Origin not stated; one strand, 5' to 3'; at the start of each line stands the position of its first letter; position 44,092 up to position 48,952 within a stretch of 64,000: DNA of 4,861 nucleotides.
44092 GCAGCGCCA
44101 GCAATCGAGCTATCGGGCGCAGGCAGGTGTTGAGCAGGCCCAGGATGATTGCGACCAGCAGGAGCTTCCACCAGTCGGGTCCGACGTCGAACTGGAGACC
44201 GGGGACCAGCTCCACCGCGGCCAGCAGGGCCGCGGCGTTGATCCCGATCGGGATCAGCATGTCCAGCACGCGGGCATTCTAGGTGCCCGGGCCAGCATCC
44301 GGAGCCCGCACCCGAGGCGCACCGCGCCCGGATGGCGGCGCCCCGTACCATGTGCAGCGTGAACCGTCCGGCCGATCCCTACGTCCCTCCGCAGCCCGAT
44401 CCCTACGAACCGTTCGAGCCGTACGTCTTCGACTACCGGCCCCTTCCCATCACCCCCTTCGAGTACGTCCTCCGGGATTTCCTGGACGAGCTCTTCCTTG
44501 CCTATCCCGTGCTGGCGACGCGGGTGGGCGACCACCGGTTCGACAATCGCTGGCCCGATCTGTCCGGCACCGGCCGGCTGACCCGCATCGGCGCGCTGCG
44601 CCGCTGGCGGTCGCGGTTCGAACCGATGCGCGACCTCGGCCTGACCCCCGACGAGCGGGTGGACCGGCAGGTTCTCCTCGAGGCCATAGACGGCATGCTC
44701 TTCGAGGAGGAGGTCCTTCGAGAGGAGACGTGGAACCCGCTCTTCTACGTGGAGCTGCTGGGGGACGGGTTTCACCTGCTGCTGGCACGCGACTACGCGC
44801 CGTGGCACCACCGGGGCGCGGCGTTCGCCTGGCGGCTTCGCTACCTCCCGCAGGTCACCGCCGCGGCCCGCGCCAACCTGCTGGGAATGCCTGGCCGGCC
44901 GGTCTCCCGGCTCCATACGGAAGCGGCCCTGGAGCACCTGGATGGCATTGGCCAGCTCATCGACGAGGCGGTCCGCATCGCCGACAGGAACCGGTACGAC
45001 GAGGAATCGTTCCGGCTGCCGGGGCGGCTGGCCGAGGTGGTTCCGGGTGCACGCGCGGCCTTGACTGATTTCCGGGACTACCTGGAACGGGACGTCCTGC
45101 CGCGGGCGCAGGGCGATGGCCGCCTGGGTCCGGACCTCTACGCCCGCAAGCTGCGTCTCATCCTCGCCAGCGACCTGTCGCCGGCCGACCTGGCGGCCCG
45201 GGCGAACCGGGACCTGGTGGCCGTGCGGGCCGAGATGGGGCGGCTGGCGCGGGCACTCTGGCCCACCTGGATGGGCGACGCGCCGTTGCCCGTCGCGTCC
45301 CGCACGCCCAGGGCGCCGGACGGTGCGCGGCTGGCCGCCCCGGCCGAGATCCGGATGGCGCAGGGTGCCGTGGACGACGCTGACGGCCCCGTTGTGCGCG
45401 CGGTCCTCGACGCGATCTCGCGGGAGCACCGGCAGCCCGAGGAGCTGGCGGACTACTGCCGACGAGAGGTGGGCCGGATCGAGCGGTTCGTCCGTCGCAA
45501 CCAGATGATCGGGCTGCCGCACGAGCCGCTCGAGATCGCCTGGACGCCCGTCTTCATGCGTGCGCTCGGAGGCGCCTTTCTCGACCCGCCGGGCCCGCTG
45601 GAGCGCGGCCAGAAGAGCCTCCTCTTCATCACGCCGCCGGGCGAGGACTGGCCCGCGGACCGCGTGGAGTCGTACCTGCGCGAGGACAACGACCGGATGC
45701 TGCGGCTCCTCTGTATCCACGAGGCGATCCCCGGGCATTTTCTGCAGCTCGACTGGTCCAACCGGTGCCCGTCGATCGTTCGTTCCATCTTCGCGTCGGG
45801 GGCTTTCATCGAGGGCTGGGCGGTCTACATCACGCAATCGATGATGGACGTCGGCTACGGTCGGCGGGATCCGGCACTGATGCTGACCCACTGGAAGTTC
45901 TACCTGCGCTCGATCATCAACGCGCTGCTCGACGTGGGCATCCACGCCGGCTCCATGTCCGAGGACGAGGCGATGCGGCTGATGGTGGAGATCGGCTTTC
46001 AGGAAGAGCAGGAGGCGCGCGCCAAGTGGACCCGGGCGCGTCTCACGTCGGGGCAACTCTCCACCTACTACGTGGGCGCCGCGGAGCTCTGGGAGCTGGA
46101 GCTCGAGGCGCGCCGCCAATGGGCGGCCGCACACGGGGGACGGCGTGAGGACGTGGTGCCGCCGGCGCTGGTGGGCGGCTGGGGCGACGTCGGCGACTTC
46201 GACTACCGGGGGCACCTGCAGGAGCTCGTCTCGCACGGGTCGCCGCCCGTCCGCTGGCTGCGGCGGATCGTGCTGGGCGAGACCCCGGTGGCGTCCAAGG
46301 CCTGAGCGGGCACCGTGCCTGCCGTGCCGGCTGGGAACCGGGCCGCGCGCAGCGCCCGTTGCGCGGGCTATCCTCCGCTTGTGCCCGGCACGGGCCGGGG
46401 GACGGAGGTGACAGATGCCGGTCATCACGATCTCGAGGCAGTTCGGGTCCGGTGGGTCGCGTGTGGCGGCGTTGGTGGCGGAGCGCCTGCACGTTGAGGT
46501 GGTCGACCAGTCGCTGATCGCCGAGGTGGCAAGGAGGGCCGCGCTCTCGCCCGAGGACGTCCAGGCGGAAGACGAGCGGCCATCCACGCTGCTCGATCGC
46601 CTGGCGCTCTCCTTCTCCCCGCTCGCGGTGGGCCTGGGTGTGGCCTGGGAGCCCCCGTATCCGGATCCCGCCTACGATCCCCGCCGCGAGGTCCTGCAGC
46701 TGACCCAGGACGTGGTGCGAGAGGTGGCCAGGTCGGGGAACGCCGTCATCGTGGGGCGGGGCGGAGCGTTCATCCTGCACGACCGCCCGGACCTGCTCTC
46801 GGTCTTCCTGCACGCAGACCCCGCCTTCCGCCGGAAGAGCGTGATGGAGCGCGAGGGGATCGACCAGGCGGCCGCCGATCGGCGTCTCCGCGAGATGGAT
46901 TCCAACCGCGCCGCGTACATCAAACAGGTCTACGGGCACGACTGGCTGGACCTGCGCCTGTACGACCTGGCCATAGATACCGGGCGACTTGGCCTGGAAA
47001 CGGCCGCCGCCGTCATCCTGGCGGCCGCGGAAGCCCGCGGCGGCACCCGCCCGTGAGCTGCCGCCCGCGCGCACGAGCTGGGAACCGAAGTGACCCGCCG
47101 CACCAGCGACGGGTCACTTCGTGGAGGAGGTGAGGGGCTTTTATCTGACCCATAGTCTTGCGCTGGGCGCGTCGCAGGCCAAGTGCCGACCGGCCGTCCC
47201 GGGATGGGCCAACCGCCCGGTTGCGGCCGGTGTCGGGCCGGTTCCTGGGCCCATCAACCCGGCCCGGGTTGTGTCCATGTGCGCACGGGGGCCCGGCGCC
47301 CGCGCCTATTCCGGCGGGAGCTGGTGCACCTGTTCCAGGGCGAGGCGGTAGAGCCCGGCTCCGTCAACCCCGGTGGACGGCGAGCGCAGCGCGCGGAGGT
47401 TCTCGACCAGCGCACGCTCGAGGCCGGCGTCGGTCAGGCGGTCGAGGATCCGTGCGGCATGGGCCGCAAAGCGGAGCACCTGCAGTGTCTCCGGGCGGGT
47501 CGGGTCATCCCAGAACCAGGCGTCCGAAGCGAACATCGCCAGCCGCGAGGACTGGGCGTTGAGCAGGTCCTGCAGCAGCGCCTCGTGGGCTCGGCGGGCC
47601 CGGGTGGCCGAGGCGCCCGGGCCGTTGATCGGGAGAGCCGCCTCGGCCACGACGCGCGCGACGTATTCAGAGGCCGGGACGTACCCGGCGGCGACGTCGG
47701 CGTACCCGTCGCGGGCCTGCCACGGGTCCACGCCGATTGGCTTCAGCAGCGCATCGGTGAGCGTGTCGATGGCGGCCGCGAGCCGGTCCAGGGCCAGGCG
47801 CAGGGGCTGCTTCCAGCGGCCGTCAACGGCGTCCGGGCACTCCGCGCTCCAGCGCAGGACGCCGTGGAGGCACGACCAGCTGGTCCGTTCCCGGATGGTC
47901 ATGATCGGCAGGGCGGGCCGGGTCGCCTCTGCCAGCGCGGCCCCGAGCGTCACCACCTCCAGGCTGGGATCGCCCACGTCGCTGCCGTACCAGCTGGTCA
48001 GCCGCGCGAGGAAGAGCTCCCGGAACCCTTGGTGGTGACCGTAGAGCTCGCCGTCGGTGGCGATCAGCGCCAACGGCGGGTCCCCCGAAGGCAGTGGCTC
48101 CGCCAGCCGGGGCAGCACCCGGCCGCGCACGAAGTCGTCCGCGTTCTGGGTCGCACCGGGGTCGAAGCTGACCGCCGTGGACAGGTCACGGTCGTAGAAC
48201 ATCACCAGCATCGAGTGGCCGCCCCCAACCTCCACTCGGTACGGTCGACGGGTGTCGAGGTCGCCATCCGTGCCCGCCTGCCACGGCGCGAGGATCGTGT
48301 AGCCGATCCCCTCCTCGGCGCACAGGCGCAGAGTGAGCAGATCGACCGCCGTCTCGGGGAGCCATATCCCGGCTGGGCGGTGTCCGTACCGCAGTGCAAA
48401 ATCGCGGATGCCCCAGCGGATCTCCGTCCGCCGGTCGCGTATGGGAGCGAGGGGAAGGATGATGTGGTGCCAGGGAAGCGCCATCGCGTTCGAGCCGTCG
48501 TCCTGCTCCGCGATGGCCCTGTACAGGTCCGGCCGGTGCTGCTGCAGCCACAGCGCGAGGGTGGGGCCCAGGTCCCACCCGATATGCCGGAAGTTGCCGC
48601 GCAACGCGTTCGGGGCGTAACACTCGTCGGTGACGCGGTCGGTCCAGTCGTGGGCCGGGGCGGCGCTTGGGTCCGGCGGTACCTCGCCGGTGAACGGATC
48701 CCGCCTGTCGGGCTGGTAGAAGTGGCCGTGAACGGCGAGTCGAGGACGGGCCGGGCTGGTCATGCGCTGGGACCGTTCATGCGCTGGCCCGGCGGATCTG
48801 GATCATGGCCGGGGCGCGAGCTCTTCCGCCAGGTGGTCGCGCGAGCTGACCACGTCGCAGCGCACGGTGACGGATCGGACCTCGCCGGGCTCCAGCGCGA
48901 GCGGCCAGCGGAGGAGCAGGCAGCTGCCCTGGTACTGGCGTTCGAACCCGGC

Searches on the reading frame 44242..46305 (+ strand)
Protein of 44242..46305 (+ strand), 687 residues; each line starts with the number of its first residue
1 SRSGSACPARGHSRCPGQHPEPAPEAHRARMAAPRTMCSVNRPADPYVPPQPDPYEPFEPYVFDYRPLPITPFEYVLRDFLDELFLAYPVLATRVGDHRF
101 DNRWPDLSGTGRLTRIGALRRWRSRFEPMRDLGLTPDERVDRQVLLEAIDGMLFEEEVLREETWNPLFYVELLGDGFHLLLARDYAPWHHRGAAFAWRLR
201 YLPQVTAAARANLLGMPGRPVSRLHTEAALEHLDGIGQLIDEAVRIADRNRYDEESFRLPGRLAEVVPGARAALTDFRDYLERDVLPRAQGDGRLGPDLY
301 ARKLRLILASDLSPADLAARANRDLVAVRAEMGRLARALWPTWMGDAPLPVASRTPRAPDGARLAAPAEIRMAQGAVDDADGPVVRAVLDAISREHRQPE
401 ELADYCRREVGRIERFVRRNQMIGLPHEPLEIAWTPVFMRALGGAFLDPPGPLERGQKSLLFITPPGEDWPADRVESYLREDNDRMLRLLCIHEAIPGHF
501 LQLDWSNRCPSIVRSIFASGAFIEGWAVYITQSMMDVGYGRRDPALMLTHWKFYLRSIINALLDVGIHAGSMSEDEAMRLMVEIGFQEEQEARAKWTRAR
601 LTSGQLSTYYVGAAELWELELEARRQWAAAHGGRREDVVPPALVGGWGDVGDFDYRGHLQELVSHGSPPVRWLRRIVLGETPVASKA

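Call 56: search_protein_families(library=pfam, proteins=[window:44242-46305:+], max_evalue=0.0001)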
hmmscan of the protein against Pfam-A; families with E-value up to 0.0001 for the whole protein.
window:44242-46305:+ (687 aa): 1 family
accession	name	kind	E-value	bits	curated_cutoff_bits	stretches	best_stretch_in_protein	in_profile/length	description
PF05960.17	DUF885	-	1.8e-75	256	32.4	1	89-674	1-529/532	Bacterial protein of unknown function (DUF885)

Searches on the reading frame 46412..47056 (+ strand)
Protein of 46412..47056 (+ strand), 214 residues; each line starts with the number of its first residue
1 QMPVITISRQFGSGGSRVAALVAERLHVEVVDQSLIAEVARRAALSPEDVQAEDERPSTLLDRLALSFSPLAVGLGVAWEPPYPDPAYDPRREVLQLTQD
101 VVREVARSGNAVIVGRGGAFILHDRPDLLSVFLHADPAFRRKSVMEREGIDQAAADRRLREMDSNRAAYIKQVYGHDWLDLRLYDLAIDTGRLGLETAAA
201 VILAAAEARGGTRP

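Call 56: search_protein_families(library=pfam, proteins=[window:46412-47056:+], max_evalue=0.0001)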
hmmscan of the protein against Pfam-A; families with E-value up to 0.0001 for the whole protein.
window:46412-47056:+ (214 aa): 1 family
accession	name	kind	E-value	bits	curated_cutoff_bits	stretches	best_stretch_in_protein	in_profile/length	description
PF13189.12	Cytidylate_kin2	-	3.4e-48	164.6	28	1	4-191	1-175/176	Cytidylate kinase-like family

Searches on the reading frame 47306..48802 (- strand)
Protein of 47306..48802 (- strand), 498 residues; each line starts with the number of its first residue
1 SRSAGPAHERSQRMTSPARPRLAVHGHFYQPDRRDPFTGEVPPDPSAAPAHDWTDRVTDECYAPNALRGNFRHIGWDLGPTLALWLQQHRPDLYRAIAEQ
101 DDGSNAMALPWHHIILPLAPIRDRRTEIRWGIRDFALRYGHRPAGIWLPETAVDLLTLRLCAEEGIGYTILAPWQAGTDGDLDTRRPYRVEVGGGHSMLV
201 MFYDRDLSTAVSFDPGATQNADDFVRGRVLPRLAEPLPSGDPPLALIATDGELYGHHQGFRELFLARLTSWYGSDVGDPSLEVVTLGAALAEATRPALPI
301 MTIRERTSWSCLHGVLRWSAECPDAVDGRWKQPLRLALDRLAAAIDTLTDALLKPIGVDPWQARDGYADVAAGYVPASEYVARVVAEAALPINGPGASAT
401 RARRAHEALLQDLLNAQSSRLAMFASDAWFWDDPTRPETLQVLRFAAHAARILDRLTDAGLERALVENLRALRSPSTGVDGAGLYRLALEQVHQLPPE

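Call 56: search_protein_families(library=pfam, proteins=[window:47306-48802:-], max_evalue=0.0001)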
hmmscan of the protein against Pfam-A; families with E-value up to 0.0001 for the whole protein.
window:47306-48802:- (498 aa): 2 families
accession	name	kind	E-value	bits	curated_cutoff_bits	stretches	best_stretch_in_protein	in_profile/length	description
PF12055.13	DUF3536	-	2.6e-22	80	25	1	329-486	4-151/284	Domain of unknown function (DUF3536)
PF03065.20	Glyco_hydro_57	-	1.2e-10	41.7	21.2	1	84-269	85-261/291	Glycosyl hydrolase family 57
